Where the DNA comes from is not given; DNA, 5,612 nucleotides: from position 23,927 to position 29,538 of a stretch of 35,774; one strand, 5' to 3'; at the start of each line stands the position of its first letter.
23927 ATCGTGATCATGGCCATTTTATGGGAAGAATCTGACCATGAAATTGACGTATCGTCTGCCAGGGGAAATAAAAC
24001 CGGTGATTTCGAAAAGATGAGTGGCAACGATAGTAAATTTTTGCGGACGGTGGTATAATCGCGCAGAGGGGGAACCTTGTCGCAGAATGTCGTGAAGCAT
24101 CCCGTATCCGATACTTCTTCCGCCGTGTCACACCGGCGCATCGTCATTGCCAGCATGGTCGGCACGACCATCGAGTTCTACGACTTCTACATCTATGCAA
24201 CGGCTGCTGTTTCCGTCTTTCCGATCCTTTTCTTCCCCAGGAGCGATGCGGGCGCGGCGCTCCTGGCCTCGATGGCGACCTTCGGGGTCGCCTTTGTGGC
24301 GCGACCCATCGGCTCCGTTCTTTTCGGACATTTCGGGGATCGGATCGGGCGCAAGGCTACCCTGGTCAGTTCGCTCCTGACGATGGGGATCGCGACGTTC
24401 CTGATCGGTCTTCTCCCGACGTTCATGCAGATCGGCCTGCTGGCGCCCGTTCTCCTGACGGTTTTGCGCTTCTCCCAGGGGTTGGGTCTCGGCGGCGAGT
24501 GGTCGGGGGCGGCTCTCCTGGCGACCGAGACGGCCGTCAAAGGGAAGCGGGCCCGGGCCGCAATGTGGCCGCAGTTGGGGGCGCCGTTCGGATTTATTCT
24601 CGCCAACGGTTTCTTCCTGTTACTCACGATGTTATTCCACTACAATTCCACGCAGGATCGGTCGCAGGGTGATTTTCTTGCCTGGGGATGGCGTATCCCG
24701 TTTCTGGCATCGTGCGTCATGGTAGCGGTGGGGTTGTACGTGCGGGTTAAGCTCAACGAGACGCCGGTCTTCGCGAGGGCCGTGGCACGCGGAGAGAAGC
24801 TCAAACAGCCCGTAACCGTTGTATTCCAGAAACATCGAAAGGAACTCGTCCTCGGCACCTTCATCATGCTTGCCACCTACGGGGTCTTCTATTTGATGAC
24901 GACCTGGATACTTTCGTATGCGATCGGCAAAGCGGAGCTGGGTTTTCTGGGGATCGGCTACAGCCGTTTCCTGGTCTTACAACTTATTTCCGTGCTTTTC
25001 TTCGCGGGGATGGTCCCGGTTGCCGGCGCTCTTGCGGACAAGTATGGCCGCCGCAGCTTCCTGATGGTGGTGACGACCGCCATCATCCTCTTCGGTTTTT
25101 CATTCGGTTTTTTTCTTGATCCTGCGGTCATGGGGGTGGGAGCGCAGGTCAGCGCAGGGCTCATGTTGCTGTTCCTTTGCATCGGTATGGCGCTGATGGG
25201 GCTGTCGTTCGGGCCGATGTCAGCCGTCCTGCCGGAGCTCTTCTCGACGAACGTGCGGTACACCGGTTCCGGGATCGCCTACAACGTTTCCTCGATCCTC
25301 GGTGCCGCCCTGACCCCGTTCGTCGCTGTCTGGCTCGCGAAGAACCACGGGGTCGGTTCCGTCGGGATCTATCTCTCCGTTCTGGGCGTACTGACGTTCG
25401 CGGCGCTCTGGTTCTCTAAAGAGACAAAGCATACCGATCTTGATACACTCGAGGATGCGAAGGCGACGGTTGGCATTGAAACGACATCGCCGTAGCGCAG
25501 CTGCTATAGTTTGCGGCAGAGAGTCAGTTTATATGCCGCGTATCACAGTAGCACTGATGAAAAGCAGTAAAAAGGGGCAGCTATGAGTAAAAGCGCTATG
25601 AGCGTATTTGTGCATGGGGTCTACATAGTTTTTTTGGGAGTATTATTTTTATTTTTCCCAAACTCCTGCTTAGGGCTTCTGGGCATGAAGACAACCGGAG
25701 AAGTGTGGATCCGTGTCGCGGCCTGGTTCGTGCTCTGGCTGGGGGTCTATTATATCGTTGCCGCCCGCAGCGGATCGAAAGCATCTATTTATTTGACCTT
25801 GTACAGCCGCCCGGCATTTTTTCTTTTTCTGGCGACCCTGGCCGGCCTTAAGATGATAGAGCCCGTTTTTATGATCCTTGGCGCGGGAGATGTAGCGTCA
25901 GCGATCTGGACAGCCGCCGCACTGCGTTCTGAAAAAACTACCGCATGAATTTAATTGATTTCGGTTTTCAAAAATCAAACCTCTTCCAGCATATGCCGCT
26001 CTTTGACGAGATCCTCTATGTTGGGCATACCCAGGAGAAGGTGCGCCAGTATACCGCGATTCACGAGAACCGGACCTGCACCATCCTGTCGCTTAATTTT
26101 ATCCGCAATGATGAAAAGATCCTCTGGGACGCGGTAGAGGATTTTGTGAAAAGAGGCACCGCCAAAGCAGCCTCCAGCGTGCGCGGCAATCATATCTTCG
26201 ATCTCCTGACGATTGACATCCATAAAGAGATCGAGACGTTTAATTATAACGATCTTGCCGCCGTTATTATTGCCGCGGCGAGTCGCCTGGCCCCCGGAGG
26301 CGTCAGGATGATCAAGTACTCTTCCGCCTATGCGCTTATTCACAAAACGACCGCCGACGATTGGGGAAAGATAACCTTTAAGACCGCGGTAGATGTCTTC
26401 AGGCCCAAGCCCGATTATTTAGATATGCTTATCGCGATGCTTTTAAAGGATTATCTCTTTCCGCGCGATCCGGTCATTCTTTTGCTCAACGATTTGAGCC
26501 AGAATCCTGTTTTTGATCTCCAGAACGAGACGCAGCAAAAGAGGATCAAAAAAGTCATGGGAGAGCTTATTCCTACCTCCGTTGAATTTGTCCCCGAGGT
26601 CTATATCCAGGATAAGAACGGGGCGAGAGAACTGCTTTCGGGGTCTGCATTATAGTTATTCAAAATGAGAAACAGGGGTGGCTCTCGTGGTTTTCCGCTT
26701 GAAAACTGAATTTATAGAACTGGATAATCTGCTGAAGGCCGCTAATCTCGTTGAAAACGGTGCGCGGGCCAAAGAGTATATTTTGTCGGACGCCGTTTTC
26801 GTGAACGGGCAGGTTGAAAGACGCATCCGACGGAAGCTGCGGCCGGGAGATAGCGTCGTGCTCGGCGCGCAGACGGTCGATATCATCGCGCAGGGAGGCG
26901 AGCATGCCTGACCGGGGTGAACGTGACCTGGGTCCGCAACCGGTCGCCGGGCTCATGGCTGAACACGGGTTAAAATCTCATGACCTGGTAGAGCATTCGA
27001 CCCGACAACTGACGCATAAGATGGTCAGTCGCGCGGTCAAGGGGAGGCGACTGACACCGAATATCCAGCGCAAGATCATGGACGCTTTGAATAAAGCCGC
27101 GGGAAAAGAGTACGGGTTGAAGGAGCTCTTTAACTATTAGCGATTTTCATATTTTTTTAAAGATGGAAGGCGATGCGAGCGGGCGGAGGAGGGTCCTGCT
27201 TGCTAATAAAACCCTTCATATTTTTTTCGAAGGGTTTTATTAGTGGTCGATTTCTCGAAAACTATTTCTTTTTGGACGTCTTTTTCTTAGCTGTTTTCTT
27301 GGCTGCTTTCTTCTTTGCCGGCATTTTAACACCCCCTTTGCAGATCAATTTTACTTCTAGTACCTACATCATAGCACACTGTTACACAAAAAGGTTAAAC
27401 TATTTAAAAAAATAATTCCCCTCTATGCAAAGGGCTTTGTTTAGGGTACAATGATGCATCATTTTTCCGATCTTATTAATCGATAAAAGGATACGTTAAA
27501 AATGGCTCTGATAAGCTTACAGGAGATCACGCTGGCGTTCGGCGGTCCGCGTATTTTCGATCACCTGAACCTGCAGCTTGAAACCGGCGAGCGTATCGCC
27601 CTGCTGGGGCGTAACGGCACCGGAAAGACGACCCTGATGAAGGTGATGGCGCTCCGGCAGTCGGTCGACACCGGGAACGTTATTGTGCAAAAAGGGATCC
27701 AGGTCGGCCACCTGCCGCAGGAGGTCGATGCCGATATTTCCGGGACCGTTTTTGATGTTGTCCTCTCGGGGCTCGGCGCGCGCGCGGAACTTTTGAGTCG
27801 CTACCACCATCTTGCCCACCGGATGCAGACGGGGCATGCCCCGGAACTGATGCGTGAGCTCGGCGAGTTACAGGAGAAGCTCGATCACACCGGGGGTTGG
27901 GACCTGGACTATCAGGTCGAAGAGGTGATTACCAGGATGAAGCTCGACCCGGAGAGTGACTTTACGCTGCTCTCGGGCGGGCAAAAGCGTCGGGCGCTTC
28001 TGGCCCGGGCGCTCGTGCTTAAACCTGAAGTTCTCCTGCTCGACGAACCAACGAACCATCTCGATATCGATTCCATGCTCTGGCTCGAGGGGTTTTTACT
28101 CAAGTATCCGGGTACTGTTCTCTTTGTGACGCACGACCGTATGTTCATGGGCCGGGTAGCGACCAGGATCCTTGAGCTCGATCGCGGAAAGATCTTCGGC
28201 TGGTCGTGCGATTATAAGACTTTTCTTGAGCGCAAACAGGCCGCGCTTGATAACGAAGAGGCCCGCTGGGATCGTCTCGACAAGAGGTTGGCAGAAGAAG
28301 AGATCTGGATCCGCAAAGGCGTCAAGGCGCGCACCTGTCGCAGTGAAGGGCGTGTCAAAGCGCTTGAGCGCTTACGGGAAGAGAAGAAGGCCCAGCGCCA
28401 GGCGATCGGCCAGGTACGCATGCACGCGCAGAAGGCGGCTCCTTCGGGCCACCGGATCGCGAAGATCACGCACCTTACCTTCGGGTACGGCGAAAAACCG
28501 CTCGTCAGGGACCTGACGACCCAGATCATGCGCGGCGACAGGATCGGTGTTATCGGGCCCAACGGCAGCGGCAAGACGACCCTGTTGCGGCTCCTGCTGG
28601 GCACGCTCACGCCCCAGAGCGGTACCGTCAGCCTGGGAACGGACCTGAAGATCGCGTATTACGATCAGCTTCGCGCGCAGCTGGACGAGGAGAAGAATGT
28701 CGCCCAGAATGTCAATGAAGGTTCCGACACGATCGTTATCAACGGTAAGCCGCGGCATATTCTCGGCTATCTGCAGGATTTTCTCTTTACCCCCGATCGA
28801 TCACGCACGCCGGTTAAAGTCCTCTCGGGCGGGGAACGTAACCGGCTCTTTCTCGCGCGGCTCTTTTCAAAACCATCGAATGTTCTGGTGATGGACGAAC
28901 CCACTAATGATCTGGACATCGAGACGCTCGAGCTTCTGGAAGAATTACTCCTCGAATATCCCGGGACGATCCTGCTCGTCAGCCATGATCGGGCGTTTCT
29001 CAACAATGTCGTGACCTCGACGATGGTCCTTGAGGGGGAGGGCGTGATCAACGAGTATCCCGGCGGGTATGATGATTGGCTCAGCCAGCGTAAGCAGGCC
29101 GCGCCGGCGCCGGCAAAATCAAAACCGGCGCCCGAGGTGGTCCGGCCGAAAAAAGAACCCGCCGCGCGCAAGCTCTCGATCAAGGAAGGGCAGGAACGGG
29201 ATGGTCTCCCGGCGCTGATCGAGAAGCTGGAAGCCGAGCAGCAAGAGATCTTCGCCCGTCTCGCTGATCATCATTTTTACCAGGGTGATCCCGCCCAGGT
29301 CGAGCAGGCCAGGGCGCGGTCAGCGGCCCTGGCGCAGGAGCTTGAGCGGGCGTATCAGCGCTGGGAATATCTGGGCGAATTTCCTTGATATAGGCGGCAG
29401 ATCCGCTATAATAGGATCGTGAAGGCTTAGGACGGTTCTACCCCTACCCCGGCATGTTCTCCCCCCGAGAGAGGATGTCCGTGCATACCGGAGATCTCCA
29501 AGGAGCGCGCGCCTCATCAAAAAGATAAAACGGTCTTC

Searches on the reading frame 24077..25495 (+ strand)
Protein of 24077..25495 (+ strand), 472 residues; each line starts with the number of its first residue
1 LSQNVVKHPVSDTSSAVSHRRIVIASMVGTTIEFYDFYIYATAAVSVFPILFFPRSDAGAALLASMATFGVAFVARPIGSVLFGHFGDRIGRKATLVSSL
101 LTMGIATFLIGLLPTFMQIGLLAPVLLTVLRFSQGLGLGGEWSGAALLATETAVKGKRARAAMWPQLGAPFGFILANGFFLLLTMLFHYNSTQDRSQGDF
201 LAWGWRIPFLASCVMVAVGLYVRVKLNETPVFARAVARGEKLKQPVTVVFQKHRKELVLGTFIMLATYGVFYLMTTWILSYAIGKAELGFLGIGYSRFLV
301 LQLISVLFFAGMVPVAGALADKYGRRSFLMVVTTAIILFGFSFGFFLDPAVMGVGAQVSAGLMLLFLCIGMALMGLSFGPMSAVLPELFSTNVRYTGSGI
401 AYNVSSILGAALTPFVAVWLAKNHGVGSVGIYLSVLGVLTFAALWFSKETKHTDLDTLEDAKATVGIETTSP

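Call 55: search_protein_families(library=pfam, proteins=[window:24077-25495:+], max_evalue=0.001)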
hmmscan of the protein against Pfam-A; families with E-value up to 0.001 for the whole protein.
window:24077-25495:+ (472 aa): 2 families
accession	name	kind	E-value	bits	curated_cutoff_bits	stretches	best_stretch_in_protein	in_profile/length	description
PF00083.30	Sugar_tr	-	4e-33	115.4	22.3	2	23-241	3-206/452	Sugar (and other) transporter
PF07690.21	MFS_1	-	2e-26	93.2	33.4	1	47-410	15-344/347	Major Facilitator Superfamily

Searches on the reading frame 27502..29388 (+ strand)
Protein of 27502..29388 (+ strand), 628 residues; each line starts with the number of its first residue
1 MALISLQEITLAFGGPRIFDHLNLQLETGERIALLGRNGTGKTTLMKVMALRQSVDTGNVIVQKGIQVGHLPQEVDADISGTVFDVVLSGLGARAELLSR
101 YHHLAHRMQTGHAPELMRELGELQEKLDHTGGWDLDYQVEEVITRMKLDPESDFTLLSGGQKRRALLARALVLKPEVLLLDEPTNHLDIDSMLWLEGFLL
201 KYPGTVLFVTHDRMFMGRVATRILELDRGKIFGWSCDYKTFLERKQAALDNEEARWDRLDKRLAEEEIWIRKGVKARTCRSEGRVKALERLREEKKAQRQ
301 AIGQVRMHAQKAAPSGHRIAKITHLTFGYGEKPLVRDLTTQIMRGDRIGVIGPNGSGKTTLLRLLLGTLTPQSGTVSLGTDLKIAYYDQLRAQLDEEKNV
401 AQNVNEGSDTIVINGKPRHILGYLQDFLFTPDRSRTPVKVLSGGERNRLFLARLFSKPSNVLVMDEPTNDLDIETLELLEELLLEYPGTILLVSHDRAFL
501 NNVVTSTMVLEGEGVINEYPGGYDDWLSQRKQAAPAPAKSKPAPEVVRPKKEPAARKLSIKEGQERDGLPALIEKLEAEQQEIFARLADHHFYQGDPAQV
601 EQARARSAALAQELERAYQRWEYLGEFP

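Call 55: search_protein_families(library=pfam, proteins=[window:27502-29388:+], max_evalue=0.001)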
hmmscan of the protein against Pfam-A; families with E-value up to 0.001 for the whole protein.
window:27502-29388:+ (628 aa): 24 families
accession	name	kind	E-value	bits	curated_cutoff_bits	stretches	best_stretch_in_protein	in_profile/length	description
PF00005.33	ABC_tran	-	1.9e-48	165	25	2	20-185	2-137/137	ABC transporter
PF13304.12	AAA_21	-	1.6e-15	58.4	27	0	349-365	3-19/304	AAA domain, putative AbiEii toxin, Type IV TA system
PF16326.10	ABC_tran_CTD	-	3.1e-15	56.6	32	1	557-625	1-68/69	ABC transporter C-terminal domain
PF12848.13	ABC_tran_Xtn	-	3.4e-11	43.5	25.9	1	224-300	1-79/85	ABC transporter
PF13191.12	AAA_16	-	3.7e-09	37.7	32.6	1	348-483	27-156/167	AAA ATPase domain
PF02463.25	SMC_N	-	9.5e-09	35.4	40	0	349-507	28-209/220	RecF/RecN/SMC N terminal domain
PF00006.31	ATP-synt_ab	-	6.4e-07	29.7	29.5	0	25-65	10-50/213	ATP synthase alpha/beta family, nucleotide-binding domain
PF13555.12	AAA_29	-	1.6e-06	28.2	27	0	347-372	24-49/61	P-loop containing region of AAA domain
PF13401.12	AAA_22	-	1.1e-05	26.1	27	0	350-483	10-108/130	AAA domain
PF13476.12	AAA_23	-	3.7e-05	24.9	27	0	350-375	24-49/201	AAA domain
PF13604.12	AAA_30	-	4.9e-05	23.6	27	0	348-377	21-50/191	AAA domain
PF00004.35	AAA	-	7.4e-05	23.6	21.2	0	33-52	2-21/131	ATPase family associated with various cellular activities (AAA)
PF02367.23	TsaE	-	8.4e-05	23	26.6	0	21-55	13-47/128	Threonylcarbamoyl adenosine biosynthesis protein TsaE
PF05729.18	NACHT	-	9.9e-05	22.7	26.7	0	348-366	3-21/167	NACHT domain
PF03205.20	MobB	-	0.00014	22.2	26.6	0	348-377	2-31/133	Molybdopterin guanine dinucleotide synthesis protein B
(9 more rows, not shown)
